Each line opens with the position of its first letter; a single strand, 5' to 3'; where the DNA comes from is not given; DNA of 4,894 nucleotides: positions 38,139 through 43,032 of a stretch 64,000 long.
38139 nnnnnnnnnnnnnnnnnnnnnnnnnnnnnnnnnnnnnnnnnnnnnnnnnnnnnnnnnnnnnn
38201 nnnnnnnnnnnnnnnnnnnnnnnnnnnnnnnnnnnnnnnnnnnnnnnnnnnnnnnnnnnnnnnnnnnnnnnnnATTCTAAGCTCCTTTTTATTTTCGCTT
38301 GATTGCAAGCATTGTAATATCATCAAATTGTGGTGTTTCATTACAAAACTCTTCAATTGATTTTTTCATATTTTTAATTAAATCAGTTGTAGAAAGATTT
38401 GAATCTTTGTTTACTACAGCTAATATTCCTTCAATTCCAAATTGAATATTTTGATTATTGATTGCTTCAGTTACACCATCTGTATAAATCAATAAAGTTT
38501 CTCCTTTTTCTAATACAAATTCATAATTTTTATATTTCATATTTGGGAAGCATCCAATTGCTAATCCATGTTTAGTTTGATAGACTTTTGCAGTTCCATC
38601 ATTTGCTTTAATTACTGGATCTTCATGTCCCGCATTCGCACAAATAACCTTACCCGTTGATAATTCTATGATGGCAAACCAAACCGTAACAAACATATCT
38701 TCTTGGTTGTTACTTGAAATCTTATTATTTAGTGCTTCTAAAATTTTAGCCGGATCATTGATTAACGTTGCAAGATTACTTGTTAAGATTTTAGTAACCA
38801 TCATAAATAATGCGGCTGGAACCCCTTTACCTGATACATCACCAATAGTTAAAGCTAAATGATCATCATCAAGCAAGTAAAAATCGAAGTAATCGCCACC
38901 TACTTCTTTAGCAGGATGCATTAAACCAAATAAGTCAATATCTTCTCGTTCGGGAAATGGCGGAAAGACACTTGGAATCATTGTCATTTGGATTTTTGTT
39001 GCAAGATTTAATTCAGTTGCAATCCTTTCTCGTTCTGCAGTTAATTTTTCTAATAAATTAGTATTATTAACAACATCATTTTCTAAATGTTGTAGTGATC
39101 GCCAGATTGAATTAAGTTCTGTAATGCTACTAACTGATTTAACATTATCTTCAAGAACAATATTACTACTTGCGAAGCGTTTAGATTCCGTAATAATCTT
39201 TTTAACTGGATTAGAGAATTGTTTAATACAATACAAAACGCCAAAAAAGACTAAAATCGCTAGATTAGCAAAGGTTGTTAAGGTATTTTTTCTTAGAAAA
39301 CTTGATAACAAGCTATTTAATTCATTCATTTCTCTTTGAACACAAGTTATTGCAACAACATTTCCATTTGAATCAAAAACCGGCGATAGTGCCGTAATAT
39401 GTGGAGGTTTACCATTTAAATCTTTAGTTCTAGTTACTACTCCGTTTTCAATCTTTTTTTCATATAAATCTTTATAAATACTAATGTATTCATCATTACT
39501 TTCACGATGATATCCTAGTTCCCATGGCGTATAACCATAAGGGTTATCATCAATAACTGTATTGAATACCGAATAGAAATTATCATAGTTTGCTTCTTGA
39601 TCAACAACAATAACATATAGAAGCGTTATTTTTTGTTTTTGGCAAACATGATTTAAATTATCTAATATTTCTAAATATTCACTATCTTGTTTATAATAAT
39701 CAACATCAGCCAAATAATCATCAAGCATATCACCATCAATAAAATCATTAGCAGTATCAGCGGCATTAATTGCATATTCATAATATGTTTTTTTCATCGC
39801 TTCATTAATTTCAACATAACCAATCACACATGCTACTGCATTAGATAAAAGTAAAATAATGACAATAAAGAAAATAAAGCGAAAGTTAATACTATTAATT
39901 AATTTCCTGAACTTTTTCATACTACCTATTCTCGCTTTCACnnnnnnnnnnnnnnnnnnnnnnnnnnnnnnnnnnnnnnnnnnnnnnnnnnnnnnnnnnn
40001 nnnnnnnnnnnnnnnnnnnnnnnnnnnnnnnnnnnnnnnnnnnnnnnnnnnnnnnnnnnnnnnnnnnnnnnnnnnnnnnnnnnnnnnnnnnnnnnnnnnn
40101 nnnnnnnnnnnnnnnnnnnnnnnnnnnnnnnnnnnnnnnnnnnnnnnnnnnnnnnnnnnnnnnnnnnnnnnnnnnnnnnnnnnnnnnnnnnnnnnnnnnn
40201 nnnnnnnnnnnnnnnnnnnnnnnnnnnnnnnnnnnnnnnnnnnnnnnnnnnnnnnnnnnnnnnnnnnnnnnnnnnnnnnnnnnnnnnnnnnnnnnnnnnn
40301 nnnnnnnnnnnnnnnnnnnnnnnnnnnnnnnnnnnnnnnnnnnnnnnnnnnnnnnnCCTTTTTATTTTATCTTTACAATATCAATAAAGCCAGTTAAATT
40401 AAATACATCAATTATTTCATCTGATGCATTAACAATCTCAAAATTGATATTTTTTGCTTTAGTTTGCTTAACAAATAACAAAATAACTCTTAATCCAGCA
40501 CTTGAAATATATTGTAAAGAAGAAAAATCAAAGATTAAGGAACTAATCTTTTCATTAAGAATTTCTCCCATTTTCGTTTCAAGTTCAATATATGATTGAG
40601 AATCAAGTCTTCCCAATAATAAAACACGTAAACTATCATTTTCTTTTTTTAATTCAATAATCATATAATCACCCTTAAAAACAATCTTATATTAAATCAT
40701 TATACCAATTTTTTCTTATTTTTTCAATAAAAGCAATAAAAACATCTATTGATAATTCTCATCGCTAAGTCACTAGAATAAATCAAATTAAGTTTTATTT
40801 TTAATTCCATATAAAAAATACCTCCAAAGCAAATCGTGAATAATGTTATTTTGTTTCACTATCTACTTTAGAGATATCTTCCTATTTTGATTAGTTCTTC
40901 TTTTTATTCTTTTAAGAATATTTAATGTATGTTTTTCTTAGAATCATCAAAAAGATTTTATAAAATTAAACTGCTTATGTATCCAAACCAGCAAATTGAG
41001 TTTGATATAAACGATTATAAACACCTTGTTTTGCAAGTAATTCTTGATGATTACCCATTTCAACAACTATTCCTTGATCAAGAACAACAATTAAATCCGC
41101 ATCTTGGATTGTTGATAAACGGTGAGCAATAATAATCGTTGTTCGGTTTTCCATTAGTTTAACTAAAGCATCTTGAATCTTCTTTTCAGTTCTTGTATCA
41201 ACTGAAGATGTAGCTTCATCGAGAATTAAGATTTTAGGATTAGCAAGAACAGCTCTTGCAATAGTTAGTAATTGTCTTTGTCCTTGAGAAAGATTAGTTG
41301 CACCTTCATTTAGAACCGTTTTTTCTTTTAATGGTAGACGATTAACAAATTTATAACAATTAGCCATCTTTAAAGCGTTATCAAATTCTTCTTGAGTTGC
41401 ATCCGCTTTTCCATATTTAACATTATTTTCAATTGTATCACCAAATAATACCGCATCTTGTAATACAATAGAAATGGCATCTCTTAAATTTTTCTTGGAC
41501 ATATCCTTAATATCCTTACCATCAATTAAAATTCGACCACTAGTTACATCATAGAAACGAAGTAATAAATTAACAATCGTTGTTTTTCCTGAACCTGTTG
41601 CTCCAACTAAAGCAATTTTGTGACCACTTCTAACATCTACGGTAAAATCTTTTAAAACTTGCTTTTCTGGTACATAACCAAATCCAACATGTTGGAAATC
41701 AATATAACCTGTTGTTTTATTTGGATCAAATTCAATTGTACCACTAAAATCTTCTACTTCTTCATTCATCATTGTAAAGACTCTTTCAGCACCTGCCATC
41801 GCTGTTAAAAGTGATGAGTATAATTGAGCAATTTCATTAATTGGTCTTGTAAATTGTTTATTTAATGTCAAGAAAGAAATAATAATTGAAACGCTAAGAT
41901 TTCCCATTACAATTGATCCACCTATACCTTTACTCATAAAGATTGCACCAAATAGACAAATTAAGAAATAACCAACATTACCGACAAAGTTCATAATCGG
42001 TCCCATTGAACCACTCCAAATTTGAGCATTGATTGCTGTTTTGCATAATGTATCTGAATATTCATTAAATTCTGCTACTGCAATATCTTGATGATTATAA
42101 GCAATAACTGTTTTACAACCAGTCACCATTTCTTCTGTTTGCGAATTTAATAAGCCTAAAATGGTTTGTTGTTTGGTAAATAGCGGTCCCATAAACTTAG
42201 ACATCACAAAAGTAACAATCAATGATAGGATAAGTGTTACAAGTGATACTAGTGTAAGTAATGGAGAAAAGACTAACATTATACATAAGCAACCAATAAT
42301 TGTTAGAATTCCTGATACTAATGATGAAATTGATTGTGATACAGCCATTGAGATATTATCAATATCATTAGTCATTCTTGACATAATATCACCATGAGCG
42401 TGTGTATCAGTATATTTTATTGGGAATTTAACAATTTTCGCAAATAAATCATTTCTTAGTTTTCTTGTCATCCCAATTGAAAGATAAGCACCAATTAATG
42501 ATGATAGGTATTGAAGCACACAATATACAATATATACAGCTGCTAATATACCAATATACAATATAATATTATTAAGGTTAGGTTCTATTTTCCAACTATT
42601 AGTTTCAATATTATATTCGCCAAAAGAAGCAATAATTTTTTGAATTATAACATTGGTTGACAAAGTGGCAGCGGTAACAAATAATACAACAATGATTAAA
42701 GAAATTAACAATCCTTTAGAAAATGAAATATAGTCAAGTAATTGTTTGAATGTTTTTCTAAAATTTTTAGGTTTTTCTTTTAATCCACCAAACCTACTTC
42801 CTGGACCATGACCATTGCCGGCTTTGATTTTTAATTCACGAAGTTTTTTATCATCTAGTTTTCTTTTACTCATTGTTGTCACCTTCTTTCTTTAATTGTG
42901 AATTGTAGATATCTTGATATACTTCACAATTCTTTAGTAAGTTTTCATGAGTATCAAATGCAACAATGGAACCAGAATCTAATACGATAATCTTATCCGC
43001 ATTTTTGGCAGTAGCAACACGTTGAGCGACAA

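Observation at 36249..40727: Sigma-factor-less partner-switching module with two enzyme-fused STAS output proteins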

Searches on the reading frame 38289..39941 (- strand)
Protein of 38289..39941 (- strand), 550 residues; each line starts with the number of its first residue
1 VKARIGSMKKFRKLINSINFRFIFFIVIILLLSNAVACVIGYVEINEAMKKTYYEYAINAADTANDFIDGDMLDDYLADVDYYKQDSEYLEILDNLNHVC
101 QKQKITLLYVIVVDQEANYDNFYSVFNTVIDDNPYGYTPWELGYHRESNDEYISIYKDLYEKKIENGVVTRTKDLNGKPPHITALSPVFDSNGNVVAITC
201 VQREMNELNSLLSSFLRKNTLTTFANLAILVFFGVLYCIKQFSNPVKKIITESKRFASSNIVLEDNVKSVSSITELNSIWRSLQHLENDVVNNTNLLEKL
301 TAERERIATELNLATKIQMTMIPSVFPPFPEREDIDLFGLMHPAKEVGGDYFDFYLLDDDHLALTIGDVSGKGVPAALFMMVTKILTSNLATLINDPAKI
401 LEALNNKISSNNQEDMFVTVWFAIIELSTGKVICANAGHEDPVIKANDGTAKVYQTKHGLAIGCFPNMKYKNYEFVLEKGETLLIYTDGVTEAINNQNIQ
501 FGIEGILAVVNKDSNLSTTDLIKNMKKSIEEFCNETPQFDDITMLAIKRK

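Call 3: search_protein_families(library=pfam, proteins=[window:38289-39941:-], max_evalue=0.01)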
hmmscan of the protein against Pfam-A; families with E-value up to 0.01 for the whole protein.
window:38289-39941:- (550 aa): 1 family
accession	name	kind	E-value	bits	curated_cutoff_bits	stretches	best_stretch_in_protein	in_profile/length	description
PF07228.17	SpoIIE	-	3.7e-51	174.3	25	1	358-549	1-191/192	Stage II sporulation protein E (SpoIIE)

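Call 4: search_protein_families(library=ncbifam, proteins=[window:38289-39941:-], max_evalue=0.01)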
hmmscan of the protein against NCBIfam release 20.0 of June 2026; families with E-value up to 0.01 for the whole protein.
window:38289-39941:- (550 aa): 4 families
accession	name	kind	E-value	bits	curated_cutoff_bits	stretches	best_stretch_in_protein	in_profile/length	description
NF038263.1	prot_phos_SiaA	equivalog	2.3e-15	56.2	700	1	217-548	309-656/658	biofilm regulation protein phosphatase SiaA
NF045505.1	RR_RssB_Pseudo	equivalog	2.1e-14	53.4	700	1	299-549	144-391/394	two-component system response regulator RssB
TIGR02865.1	spore_II_E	equivalog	2.4e-09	35.9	490.8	1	345-545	564-759/764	stage II sporulation protein E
NF033484.1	Stp1_PP2C_phos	equivalog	0.0023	17.5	230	1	461-505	158-202/232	Stp1/IreP family PP2C-type Ser/Thr phosphatase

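Call 75: search_protein_families(library=padloc, proteins=[window:38289-39920:-], max_evalue=0.001)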
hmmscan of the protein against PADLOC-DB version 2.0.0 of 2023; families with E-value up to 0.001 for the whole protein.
window:38289-39920:- (543 aa): 0 families

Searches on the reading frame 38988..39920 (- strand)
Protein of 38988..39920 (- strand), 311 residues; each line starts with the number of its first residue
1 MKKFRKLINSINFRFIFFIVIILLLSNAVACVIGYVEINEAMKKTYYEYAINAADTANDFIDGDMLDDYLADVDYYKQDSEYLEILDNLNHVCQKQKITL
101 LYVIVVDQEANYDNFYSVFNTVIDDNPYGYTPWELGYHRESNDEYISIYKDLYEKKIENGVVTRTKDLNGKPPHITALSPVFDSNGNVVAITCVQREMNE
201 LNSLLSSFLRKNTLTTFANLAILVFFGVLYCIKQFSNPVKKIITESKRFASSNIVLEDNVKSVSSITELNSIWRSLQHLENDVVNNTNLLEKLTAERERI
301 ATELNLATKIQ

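Call 37: find_homologous_proteins(query=window:38988-39920:-, max_evalue=0.001)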
Query seq(311 aa) (311 aa): 17 proteins with E <= 0.001 among 1397 candidates.
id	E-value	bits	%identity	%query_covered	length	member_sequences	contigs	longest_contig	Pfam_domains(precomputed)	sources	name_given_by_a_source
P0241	1.2e-194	663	99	100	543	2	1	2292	PF07228.18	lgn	-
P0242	3.5e-155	534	76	100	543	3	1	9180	PF07228.18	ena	-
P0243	4.1e-105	369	57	99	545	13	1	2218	PF07228.18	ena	-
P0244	6.8e-66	241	41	100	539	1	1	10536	PF07228.18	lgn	-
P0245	7.9e-49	185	38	100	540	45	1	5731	PF07228.18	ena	-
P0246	4.6e-48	182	38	100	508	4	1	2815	PF07228.18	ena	-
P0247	8.3e-46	175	39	97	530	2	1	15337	PF07228.18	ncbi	-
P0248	4.1e-42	163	34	100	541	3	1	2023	PF07228.18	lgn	-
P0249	6.8e-42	162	35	100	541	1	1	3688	PF07228.18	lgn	-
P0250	5.8e-39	152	35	94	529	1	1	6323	PF07228.18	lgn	-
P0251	1.1e-34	138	38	76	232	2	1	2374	-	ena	-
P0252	2.7e-32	130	32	100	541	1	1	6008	PF07228.18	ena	-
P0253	3.8e-32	130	32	100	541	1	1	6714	PF07228.18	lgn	-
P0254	3.8e-32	130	32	100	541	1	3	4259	PF07228.18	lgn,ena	-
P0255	3.8e-32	130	32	100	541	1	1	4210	PF07228.18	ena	-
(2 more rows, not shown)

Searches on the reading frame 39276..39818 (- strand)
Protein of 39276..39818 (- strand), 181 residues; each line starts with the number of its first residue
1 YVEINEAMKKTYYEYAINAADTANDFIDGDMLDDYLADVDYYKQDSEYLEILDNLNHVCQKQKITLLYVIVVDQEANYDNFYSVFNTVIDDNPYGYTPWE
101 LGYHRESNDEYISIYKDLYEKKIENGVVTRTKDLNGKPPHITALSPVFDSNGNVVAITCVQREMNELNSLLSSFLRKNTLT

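Call 46: predict_structure(alignment_id=A3)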
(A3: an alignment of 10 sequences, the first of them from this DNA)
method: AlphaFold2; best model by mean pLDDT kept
length: 181 residues; sequences in the alignment: 10
mean_pLDDT: 88.1   pTM: 0.83
mean pLDDT of the five models: 88.1, 88.0, 87.2, 87.1, 86.6
residues with pLDDT >= 90: 114; 70-90: 47; 50-70: 20; < 50: 0
segments of 3 or more residues with pLDDT < 50: none
pLDDT, mean of each block of 10 residues (from residue 1): 76 91 96 94 93 95 93 93 94 78 91 96 92 72 96 96 76 68 62
secondary structure, 60 per line:
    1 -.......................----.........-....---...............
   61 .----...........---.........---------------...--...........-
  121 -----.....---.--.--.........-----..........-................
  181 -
elements in order: H2-24 H29-37 H39-42 H46-61 E66-73 E80-88 E104-106 H109-119 E126-130 E140-148 E154-163 H165-180

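Call 49: fold_search(model_id=the predicted structure, library=pdb)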
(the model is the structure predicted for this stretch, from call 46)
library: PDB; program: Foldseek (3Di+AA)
matches with E <= 10: 1714; with E <= 0.001: 67
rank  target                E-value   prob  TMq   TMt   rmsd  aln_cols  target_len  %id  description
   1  9a5d_A                9.7e-07  1.00  0.53  0.19   5.1       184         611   14  Integrative model of WALK-YYCH by crosslinking MS and deep learning (released 2024-09-18)
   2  8py0_A                5.0e-06  1.00  0.51  0.58   4.9       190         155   12  Sensor domain of Oscillibacter ruminantium chemoreceptor in complex with formate. (released 2025-02-12)
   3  4jgq_A                7.5e-06  1.00  0.43  0.39  11.8       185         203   13  The crystal structure of sporulation kinase D mutant sensor domain, r131a, from Bacillus subtilis subsp in co-crystall (released 2013-05-15)
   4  8py0_B                9.1e-06  1.00  0.52  0.58   5.8       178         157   15  Sensor domain of Oscillibacter ruminantium chemoreceptor in complex with formate. (released 2025-02-12)
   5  6w3s_A                9.1e-06  1.00  0.35  0.28  11.2       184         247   14  Crystal structure of ligand-binding domain of Campylobacter jejuni chemoreceptor Tlp3 in complex with L-leucine (released 2020-05-20)
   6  4jgo_B                9.7e-06  1.00  0.45  0.39  12.2       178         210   14  The crystal structure of sporulation kinase d sensor domain from Bacillus subtilis subsp. (released 2013-05-15)
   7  4jgq_B                1.2e-05  1.00  0.41  0.37  15.2       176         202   14  The crystal structure of sporulation kinase D mutant sensor domain, r131a, from Bacillus subtilis subsp in co-crystall (released 2013-05-15)
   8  4wy9                  1.8e-05  1.00  0.45  0.32   7.5       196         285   11  Crystal structure of the periplasmic sensory domain of the Campylobacter jejuni chemoreceptor Tlp1 (released 2016-03-09)
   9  4ywz_A                2.1e-05  1.00  0.49  0.57   5.7       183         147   13  Crystal structure of the extracellular receptor domain of the essential sensor kinase WalK from Staphylococcus aureus (released 2016-03-30)
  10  4jgr_A                2.5e-05  1.00  0.44  0.40  11.6       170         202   13  The crystal structure of sporulation kinase D mutant sensor domain, R131A, from Bacillus subtilis subsp at 2.4A resolu (released 2013-05-15)
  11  4jgo_A                2.5e-05  1.00  0.43  0.38  12.5       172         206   13  The crystal structure of sporulation kinase d sensor domain from Bacillus subtilis subsp. (released 2013-05-15)
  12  6w3x_A                2.5e-05  1.00  0.35  0.28  11.2       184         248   14  Crystal structure of ligand-binding domain of Campylobacter jejuni chemoreceptor Tlp3 in complex with L-valine (released 2020-05-20)
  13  4jgp_B                3.0e-05  1.00  0.44  0.39  12.2       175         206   12  The crystal structure of sporulation kinase D sensor domain from Bacillus subtilis subsp in complex with pyruvate at 2 (released 2013-05-15)
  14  7dud_A                3.2e-05  1.00  0.49  0.58   6.0       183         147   13  Crystal Structure of erWalK (released 2022-01-19)
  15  4jgr_B                3.4e-05  1.00  0.45  0.40  12.0       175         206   14  The crystal structure of sporulation kinase D mutant sensor domain, R131A, from Bacillus subtilis subsp at 2.4A resolu (released 2013-05-15)
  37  6mab                  2.5e-04  0.99  0.38  0.27  10.8       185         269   13  1.7A resolution structure of RsbU from Chlamydia trachomatis (periplasmic domain) (released 2019-09-04)
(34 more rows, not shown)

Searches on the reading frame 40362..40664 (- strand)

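Call 3: search_protein_families(library=pfam, proteins=[window:40362-40664:-], max_evalue=0.01)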
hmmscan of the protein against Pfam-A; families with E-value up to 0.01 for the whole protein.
window:40362-40664:- (100 aa): 2 families
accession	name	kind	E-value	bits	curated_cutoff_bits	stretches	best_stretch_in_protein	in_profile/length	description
PF01740.26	STAS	-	2.4e-15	56.7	22.6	1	12-99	11-99/106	STAS domain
PF13466.11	STAS_2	-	1.8e-06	28.5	29.2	1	17-93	4-79/80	STAS domain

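Call 4: search_protein_families(library=ncbifam, proteins=[window:40362-40664:-], max_evalue=0.01)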
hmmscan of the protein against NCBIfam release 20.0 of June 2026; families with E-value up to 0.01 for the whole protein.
window:40362-40664:- (100 aa): 4 families
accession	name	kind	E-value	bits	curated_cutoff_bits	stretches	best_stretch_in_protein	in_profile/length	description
TIGR00377.1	ant_ant_sig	superfamily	3.5e-16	59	53.45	1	3-99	5-102/108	anti-sigma factor antagonist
TIGR02886.1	spore_II_AA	equivalog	3.2e-13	49.6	114.75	1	3-99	1-98/106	anti-sigma F factor antagonist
NF033618.0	mlaB_1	equivalog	6.6e-06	26.5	90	1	6-90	4-85/94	lipid asymmetry maintenance protein MlaB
NF047705.1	slr1659_superfam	superfamily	5.8e-05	23.4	100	1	16-83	21-91/111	slr1659 superfamily regulator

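Call 75: search_protein_families(library=padloc, proteins=[window:40362-40664:-], max_evalue=0.001)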
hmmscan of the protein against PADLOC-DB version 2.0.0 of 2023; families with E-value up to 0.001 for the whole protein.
window:40362-40664:- (100 aa): 0 families

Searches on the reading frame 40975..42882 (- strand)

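Call 48: search_protein_families(library=pfam, proteins=[window:40975-42882:-], max_evalue=0.001)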
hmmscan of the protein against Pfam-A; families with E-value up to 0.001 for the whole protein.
window:40975-42882:- (635 aa): 8 families
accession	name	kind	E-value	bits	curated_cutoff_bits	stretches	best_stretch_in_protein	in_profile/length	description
PF00664.28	ABC_membrane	-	2.7e-47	162.2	28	1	60-347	2-273/274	ABC transporter transmembrane region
PF00005.33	ABC_tran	-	3.8e-32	112.2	25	1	410-559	1-137/137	ABC transporter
PF00004.35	AAA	-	6.3e-06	27.1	21.2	0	424-593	2-115/131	ATPase family associated with various cellular activities (AAA)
PF13304.12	AAA_21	-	1.1e-05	26.1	27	0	528-585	235-295/304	AAA domain, putative AbiEii toxin, Type IV TA system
PF02463.25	SMC_N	-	7.7e-05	22.7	40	0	486-599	109-209/220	RecF/RecN/SMC N terminal domain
PF13175.12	AAA_15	-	0.00022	21.4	32.1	1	410-500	14-92/374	AAA ATPase domain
PF13401.12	AAA_22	-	0.00052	20.8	27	0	423-559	8-95/130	AAA domain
PF07728.20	AAA_5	-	0.00053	20.5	22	0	424-445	3-24/139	AAA domain (dynein-related subfamily)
